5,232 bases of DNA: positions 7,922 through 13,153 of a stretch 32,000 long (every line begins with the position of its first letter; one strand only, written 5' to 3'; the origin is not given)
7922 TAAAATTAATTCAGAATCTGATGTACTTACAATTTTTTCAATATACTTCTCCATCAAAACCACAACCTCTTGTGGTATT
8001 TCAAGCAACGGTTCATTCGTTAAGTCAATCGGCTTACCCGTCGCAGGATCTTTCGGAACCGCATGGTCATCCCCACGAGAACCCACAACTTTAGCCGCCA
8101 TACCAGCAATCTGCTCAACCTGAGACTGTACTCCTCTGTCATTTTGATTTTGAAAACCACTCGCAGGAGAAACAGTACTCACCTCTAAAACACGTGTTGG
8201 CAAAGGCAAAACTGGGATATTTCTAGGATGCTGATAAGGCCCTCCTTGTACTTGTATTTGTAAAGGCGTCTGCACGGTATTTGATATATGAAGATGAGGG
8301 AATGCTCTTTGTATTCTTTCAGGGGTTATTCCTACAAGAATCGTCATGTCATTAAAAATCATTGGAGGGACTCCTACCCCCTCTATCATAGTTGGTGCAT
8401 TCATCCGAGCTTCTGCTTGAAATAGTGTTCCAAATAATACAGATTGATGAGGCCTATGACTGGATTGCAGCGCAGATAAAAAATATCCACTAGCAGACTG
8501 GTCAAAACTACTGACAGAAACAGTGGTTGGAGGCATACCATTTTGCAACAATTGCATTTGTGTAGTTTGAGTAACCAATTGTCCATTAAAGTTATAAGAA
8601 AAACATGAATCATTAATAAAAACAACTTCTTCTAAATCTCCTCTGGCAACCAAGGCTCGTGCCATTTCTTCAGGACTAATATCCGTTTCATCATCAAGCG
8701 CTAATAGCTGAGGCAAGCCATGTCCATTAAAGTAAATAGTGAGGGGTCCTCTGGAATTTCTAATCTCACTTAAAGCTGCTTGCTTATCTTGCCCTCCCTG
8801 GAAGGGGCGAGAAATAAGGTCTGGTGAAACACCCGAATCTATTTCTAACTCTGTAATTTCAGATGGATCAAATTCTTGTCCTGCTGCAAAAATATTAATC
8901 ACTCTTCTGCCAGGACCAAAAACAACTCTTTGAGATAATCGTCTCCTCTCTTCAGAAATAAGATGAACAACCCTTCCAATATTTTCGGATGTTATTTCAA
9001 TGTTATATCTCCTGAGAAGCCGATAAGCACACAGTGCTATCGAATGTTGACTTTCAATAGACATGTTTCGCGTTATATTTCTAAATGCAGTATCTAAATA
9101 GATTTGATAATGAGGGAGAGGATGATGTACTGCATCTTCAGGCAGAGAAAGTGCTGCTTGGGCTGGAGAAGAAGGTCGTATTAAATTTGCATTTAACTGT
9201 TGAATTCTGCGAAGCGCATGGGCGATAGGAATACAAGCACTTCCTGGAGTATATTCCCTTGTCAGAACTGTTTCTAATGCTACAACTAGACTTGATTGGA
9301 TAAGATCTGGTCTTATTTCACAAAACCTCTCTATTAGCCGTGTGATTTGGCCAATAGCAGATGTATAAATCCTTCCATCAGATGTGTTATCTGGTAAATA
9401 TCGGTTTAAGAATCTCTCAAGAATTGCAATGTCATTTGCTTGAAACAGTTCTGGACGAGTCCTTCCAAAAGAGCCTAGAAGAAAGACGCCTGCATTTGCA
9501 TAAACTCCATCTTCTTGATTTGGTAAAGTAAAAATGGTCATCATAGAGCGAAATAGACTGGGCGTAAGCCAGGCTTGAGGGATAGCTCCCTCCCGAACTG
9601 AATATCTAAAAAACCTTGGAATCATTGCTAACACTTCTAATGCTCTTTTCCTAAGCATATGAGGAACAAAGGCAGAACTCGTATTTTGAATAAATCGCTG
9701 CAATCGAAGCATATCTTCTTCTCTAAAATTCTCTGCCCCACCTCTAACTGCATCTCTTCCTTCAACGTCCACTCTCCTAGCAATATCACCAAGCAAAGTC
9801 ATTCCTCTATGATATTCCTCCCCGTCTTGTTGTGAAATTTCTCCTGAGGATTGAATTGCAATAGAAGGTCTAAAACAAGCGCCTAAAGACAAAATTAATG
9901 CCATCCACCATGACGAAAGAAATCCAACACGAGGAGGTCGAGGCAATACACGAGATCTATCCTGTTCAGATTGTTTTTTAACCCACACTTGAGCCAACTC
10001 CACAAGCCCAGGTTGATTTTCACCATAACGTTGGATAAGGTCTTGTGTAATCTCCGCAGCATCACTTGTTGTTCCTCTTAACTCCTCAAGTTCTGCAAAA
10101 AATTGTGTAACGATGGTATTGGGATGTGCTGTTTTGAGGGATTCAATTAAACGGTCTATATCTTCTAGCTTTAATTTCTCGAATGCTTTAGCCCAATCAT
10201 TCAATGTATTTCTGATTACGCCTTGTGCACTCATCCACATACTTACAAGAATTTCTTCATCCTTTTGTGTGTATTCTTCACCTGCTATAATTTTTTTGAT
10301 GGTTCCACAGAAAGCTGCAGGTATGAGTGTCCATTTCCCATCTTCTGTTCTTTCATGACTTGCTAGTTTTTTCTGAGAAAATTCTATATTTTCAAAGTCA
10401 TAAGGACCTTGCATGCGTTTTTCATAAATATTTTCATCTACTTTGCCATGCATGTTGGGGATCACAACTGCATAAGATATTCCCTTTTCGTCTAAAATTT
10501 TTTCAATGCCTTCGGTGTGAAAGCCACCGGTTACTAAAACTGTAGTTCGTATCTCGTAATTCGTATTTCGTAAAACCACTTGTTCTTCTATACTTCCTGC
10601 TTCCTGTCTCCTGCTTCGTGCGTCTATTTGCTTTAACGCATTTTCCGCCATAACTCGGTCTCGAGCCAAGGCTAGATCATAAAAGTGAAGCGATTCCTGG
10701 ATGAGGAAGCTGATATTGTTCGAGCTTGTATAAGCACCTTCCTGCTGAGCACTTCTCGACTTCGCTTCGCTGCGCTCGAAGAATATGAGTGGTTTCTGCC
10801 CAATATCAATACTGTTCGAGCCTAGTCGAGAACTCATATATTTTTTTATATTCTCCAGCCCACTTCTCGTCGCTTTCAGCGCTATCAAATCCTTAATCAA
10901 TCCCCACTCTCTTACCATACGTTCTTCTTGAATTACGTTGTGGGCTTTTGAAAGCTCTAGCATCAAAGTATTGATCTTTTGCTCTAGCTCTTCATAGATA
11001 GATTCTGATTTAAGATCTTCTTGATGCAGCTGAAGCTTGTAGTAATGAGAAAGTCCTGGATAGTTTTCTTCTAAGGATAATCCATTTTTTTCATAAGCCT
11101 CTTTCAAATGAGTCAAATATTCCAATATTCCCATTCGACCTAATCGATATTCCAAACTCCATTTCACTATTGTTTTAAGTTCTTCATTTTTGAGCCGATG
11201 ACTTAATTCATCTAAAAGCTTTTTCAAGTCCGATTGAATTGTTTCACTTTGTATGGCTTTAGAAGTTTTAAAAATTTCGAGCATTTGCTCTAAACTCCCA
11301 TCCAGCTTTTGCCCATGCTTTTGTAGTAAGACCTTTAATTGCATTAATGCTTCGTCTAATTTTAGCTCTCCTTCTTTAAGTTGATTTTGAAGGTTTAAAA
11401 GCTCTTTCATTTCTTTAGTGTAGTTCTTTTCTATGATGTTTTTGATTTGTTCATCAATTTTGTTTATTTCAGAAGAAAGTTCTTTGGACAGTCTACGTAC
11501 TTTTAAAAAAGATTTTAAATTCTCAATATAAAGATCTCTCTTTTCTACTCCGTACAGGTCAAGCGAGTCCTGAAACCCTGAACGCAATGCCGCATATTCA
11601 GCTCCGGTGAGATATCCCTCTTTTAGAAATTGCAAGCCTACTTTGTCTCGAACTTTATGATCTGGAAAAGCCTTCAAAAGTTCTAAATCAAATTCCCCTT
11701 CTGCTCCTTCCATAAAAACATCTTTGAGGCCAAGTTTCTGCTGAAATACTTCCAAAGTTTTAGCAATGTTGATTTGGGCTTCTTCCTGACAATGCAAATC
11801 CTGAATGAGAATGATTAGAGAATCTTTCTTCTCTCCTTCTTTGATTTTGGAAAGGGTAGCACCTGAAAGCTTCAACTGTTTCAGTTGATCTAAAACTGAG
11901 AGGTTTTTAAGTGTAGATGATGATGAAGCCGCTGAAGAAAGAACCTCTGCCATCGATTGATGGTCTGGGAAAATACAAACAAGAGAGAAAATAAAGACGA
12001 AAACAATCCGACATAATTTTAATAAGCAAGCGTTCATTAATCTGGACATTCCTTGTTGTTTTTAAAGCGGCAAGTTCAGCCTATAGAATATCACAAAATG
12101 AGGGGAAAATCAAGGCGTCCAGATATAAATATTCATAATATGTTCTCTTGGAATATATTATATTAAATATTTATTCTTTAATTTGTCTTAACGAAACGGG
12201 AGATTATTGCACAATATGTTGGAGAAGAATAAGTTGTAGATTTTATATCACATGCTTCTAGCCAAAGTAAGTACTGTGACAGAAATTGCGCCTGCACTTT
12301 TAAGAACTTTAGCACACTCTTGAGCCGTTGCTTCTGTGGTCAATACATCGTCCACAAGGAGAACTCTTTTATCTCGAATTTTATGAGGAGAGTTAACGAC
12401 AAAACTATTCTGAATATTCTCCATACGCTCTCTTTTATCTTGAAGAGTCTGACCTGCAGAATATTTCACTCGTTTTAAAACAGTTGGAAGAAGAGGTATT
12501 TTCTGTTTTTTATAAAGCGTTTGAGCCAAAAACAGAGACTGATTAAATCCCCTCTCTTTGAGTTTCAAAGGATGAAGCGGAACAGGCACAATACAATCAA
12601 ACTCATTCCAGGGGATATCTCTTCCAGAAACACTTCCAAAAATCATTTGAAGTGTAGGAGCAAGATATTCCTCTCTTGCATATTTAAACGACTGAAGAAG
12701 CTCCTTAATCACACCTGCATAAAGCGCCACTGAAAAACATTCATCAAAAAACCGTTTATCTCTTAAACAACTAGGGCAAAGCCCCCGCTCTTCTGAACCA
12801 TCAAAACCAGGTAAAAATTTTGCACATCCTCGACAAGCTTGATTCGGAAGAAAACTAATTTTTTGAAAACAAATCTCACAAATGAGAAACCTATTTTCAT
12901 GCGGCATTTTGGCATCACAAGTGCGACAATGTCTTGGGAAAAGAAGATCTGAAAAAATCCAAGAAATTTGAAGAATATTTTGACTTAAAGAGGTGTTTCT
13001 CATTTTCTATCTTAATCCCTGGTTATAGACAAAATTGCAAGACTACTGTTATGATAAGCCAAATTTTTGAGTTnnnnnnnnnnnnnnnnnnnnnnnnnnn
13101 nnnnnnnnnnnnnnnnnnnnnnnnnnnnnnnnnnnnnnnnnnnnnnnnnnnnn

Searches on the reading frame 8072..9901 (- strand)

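Call 50: search_protein_families(library=pfam, proteins=[window:8072-9901:-], max_evalue=10)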
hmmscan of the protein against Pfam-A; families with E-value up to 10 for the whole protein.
window:8072-9901:- (610 aa): 1 family
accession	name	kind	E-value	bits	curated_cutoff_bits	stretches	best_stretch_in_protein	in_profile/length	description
PF01650.23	Peptidase_C13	-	0.03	14.3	22.8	1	387-442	111-169/258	Peptidase C13 family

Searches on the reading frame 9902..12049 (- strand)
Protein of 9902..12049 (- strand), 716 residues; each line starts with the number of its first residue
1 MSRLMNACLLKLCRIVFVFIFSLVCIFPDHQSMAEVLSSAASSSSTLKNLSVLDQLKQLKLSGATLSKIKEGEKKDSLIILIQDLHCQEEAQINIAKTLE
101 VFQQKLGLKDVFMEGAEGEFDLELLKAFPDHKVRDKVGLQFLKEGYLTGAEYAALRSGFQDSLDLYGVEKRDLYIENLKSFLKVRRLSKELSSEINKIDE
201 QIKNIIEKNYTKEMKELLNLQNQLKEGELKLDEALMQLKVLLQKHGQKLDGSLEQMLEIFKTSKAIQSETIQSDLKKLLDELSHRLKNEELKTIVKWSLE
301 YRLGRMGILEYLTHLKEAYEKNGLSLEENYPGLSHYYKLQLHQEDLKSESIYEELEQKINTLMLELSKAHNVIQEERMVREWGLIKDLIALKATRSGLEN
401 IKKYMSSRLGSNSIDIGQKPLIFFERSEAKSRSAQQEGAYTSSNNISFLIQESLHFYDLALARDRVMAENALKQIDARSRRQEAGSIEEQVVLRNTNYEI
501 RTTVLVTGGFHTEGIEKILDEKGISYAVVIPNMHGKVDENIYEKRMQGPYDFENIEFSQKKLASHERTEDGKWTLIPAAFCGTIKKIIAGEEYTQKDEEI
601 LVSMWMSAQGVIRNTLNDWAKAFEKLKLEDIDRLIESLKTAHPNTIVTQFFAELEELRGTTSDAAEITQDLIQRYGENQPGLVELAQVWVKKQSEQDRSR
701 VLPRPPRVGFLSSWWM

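Call 50: search_protein_families(library=pfam, proteins=[window:9902-12049:-], max_evalue=10)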
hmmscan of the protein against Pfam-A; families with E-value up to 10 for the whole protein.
window:9902-12049:- (716 aa): 4 families
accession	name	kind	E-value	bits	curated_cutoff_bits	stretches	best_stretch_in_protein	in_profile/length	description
PF01434.24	Peptidase_M41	-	0.074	13.3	29.9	1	186-244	131-186/191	Peptidase family M41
PF08349.16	DUF1722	-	1.5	9.6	22.5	1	169-248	29-105/117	Protein of unknown function (DUF1722)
PF15753.10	BLOC1S3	-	2.4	8.6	27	1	189-244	96-151/172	Biogenesis of lysosome-related organelles complex 1 subunit 3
PF25826.1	DUF7952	-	3.3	8.3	33.4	1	261-318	59-118/131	Domain of unknown function (DUF7952)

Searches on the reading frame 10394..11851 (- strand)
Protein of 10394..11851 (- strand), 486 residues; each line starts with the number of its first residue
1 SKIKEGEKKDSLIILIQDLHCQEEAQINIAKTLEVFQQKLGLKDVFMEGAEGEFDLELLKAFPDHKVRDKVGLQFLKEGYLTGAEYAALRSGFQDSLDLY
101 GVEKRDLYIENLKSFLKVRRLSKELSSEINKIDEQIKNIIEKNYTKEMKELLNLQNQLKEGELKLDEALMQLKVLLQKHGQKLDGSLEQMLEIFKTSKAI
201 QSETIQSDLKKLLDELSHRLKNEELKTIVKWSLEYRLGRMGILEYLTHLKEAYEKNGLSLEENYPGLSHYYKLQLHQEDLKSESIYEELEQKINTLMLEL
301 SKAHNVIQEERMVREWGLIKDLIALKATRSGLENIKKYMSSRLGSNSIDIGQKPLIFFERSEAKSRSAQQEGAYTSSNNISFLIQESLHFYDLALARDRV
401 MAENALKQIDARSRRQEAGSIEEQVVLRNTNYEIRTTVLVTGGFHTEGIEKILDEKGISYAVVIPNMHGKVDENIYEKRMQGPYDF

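Call 85: search_solved_structures(query=A7, max_evalue=10)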
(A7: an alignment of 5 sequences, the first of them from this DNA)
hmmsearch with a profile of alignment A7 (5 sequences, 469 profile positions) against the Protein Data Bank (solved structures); distinct sequences matched with E-value up to 10: 116 (the best 60 are shown).
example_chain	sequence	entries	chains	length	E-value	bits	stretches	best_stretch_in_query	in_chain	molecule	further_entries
2l1w_A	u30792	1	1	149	0.0024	20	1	129-251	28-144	Calmodulin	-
2w4a_C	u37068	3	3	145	0.0024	20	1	130-234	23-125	MYOSIN LIGHT CHAIN 3, SKELETAL MUSCLE ISOFORM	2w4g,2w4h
6hcs_A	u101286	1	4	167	0.0042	19.2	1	131-264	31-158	Calmodulin-1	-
6ui4_B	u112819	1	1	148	0.0074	18.3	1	129-252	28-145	Calmodulin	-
9e5c_4x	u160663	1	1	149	0.0076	18.3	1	131-252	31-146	Calmodulin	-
9qt9_E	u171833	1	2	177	0.01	17.9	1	131-251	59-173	Calmodulin-1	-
4aqr_A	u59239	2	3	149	0.012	17.7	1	131-251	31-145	CALMODULIN-7 | CALMODULIN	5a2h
1rfj_A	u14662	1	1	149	0.015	17.3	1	131-251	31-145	calmodulin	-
9y6s_8M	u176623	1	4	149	0.016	17.3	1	131-252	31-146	Calmodulin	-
6dae_A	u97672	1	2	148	0.026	16.5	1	131-252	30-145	Calmodulin-1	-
1m8q_C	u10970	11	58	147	0.037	16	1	156-234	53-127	Skeletal muscle Myosin II Essential Light Chain | SKELETAL MUSCLE MYOSIN II ESSENTIAL; LIGHT CHAIN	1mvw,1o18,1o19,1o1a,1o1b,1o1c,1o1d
2mys_C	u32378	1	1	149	0.039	16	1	156-234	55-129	MYOSIN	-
5tp6_A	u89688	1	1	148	0.042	15.9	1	131-252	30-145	Calmodulin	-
1clm_A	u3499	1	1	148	0.043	15.8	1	131-251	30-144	CALMODULIN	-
1exr_A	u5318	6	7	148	0.044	15.8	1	131-251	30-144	CALMODULIN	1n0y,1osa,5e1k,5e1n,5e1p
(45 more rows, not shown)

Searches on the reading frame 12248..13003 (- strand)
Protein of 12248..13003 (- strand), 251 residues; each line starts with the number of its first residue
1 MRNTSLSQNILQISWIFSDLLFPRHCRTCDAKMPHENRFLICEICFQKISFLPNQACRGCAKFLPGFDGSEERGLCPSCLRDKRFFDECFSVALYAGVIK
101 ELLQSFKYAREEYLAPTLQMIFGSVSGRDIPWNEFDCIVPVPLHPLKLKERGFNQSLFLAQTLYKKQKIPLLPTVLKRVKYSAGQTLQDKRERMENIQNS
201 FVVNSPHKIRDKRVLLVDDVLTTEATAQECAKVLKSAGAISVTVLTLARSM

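Call 91: search_protein_families(library=pfam, proteins=[window:12248-13003:-], max_evalue=0.001)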
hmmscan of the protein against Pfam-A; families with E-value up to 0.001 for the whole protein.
window:12248-13003:- (251 aa): 3 families
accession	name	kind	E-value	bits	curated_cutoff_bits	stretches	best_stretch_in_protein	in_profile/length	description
PF18912.6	DZR_2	-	5.5e-09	36.2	27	1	18-80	2-56/56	Double zinc ribbon domain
PF00156.33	Pribosyltran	-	5.9e-07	29.4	26.3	1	163-248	47-124/158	Phosphoribosyl transferase domain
PF14681.12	UPRTase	-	0.00039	20.4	27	1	195-245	104-156/206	Uracil phosphoribosyltransferase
